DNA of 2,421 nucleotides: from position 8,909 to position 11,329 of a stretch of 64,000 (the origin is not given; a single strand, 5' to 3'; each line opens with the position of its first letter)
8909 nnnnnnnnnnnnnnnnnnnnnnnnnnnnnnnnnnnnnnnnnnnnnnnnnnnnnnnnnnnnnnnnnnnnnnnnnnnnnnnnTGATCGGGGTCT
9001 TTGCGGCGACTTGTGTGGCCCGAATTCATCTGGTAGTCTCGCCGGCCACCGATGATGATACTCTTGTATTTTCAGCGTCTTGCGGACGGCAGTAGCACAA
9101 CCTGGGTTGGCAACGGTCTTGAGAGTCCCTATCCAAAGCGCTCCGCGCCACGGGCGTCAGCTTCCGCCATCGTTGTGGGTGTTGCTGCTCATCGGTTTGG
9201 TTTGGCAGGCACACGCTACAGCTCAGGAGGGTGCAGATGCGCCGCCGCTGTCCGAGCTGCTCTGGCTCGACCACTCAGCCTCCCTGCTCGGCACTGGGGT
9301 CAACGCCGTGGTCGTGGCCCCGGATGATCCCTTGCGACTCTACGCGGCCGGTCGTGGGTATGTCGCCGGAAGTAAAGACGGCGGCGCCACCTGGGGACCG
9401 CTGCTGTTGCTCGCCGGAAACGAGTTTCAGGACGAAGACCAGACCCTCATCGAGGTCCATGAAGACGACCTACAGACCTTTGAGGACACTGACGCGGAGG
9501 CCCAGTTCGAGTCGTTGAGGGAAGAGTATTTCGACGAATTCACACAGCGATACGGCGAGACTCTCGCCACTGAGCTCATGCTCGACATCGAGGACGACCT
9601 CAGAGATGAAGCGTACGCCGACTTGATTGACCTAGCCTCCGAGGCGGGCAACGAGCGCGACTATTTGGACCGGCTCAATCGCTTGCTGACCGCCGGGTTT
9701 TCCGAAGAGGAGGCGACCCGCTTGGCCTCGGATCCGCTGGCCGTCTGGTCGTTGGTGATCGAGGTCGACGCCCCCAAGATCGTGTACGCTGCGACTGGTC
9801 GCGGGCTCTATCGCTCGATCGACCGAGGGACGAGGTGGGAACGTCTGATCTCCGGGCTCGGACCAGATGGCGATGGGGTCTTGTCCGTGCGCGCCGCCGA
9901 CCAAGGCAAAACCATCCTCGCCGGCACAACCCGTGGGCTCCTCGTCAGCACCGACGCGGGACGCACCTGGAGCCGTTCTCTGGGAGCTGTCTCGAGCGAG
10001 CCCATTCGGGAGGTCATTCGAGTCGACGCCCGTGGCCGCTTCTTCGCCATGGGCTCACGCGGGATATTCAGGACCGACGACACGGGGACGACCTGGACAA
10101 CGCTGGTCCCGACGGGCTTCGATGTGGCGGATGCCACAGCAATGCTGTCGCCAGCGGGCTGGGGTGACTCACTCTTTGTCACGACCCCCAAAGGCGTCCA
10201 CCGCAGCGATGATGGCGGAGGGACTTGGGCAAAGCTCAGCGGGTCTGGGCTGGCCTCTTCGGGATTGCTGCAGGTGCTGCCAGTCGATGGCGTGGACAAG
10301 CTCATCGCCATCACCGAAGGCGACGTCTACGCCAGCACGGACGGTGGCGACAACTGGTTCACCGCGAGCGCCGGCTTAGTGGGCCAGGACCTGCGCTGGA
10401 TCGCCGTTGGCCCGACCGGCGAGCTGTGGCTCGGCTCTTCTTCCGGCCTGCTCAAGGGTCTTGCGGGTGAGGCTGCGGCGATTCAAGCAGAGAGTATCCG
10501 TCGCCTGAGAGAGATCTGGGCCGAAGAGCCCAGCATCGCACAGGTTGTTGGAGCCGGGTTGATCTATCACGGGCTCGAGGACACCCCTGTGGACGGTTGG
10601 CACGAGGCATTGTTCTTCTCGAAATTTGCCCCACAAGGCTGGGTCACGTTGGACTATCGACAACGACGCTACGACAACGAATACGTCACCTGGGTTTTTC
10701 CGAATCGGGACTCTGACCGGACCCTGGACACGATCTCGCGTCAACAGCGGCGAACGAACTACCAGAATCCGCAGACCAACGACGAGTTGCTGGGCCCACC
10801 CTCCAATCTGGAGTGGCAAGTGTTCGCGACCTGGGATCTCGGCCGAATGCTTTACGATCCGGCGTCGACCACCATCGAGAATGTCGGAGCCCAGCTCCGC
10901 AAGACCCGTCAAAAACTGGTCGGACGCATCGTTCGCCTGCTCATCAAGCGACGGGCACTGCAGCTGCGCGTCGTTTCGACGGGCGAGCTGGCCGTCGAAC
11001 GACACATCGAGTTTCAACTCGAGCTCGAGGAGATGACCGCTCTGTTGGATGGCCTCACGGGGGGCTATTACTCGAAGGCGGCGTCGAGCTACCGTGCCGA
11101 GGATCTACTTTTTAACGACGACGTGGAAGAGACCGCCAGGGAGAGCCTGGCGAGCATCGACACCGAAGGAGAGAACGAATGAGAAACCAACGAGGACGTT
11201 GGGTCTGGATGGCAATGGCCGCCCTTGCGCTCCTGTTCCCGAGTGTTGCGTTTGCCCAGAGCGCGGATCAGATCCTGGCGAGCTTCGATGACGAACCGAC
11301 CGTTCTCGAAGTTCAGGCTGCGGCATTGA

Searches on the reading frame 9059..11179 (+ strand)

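Call 13: search_protein_families(library=pfam, proteins=[window:9059-11179:+], max_evalue=0.001)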
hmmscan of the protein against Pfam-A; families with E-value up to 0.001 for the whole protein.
window:9059-11179:+ (707 aa): 3 families
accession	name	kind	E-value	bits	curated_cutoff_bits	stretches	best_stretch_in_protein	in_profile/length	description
PF15902.12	Sortilin-Vps10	-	6.5e-08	32.2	33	0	294-348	3-59/446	Sortilin, neurotensin receptor 3,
PF14870.12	PSII_BNR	-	1.3e-06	28.3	27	0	331-443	34-147/303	Photosynthesis system II assembly factor YCF48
PF02012.26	BNR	-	4.5e-05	23.3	27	0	296-306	2-12/12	BNR/Asp-box repeat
